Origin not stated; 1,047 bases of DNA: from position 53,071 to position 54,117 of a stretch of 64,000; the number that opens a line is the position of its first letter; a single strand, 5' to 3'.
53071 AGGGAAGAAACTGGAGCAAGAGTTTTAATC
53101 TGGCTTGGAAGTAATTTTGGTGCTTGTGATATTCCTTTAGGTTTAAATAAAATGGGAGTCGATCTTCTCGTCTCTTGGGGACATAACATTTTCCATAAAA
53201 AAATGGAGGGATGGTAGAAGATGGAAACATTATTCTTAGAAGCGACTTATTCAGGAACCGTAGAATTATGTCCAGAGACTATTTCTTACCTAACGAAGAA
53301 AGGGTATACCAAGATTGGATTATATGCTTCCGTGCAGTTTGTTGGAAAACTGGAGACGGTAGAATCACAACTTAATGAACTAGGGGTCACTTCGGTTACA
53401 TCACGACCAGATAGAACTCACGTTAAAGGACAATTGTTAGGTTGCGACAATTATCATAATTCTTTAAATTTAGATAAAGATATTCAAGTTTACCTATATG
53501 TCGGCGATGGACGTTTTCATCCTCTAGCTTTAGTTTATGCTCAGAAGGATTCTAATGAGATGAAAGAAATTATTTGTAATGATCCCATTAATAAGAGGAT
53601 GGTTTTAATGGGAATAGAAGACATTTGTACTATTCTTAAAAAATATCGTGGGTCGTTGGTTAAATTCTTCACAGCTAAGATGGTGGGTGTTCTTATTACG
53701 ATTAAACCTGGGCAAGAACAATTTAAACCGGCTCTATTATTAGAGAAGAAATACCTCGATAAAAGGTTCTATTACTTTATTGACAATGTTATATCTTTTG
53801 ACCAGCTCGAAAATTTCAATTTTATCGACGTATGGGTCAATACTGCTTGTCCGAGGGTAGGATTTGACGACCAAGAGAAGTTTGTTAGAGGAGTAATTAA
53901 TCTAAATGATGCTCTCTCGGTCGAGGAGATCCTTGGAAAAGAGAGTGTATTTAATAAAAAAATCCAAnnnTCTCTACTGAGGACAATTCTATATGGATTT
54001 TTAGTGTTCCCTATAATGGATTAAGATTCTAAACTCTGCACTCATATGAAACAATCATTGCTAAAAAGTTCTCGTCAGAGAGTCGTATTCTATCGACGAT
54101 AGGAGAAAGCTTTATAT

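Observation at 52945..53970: Dph2 split by a single in-frame TAG with an immediate downstream ATG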

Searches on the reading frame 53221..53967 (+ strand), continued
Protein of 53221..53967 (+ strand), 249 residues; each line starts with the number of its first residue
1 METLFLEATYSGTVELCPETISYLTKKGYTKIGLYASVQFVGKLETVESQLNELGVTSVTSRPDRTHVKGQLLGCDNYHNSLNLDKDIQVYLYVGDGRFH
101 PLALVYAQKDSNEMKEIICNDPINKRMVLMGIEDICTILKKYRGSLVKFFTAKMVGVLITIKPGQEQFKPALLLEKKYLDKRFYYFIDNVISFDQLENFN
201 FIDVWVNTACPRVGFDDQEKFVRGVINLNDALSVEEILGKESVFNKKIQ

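Call 48: predict_structure(alignment_id=A1)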
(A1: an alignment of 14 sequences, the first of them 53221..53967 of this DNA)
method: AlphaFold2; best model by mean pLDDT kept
length: 249 residues; sequences in the alignment: 14
mean_pLDDT: 75.8   pTM: 0.75
mean pLDDT of the five models: 75.8, 74.1, 73.3, 72.9, 70.5
residues with pLDDT >= 90: 68; 70-90: 107; 50-70: 35; < 50: 39
segments of 3 or more residues with pLDDT < 50: 1-7, 63-83, 211-219
pLDDT, mean of each block of 10 residues (from residue 1): 43 90 96 82 87 90 42 43 65 74 76 87 90 86 88 89 65 91 83 73 82 47 77 86 61
secondary structure, 60 per line:
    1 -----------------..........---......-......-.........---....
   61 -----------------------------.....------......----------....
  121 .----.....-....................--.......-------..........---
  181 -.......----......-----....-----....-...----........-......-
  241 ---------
elements in order: H18-27 E31-36 H38-43 H45-53 E57-60 E90-94 H101-106 E117-121 E126-130 H132-151 E154-160 H168-177 E182-188 H193-198 E204-207 H213-216 E225-227 H228-232 H234-239

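Call 60: fold_search(model_id=the predicted structure, library=pdb)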
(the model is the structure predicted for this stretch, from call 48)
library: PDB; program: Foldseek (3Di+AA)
matches with E <= 10: 897; with E <= 0.001: 15
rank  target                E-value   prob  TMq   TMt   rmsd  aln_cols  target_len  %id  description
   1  6bxo_A                1.6e-12  1.00  0.68  0.55   5.3       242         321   28  Crystal structure of Candidatus Methanoperedens nitroreducens Dph2 with 4Fe-4S cluster and SAH (released 2018-04-11)
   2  6q2e_B                1.8e-12  1.00  0.67  0.52   4.0       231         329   26  Crystal structure of Methanobrevibacter smithii Dph2 bound to 5'-methylthioadenosine (released 2019-10-16)
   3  6bxn_B                1.8e-12  1.00  0.66  0.54   4.7       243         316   28  Crystal structure of Candidatus Methanoperedens nitroreducens Dph2 with 4Fe-4S cluster and SAM (released 2018-04-11)
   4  6bxo_B                2.6e-12  1.00  0.66  0.53   4.7       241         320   29  Crystal structure of Candidatus Methanoperedens nitroreducens Dph2 with 4Fe-4S cluster and SAH (released 2018-04-11)
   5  6bxm_A                4.1e-12  1.00  0.66  0.54   6.1       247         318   27  Crystal structure of Candidatus Methanoperedens nitroreducens Dph2 with 4Fe-4S cluster and SAM/cleaved SAM (released 2018-04-11)
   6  6q2e_A                4.3e-12  1.00  0.66  0.52   4.2       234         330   26  Crystal structure of Methanobrevibacter smithii Dph2 bound to 5'-methylthioadenosine (released 2019-10-16)
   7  6q2d_B                6.3e-12  1.00  0.69  0.55   4.0       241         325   26  Crystal structure of Methanobrevibacter smithii Dph2 in complex with Methanobrevibacter smithii elongation factor 2 (released 2019-10-16)
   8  6bxm_B                6.3e-12  1.00  0.64  0.53   4.8       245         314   27  Crystal structure of Candidatus Methanoperedens nitroreducens Dph2 with 4Fe-4S cluster and SAM/cleaved SAM (released 2018-04-11)
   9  6q2d_A                1.4e-11  1.00  0.67  0.52   4.2       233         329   25  Crystal structure of Methanobrevibacter smithii Dph2 in complex with Methanobrevibacter smithii elongation factor 2 (released 2019-10-16)
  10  3lzc_A                3.3e-11  1.00  0.62  0.48   5.2       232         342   24  Crystal structure of Dph2 from Pyrococcus horikoshii (released 2010-06-23)
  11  3lzd_B                3.5e-11  1.00  0.63  0.49   4.3       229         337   24  Crystal structure of Dph2 from Pyrococcus horikoshii with 4Fe-4S cluster (released 2010-07-14)
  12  6bxl_A                7.1e-11  1.00  0.63  0.49   5.1       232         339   25  Crystal structure of Pyrococcus horikoshii Dph2 with 4Fe-4S cluster and SAM (released 2018-04-11)
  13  3lzc_B                9.7e-11  1.00  0.64  0.49   4.2       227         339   24  Crystal structure of Dph2 from Pyrococcus horikoshii (released 2010-06-23)
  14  3lzd_A                1.7e-10  1.00  0.62  0.48   5.0       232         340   24  Crystal structure of Dph2 from Pyrococcus horikoshii with 4Fe-4S cluster (released 2010-07-14)
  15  6bxn_A                9.4e-09  1.00  0.47  0.41  13.3       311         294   19  Crystal structure of Candidatus Methanoperedens nitroreducens Dph2 with 4Fe-4S cluster and SAM (released 2018-04-11)
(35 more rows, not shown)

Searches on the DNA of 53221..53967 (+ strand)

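Call 56: search_rna_families(sources=[L019, L068, L026, L023, L040, L015], threshold=evalue, max_evalue=1)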
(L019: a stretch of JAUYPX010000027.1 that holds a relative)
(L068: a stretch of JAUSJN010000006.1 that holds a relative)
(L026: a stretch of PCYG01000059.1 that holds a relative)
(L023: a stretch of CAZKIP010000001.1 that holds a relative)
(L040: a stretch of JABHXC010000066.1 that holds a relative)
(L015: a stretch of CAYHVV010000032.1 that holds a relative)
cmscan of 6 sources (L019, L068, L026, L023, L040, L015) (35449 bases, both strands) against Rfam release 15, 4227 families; matches with E-value up to 1: 0.
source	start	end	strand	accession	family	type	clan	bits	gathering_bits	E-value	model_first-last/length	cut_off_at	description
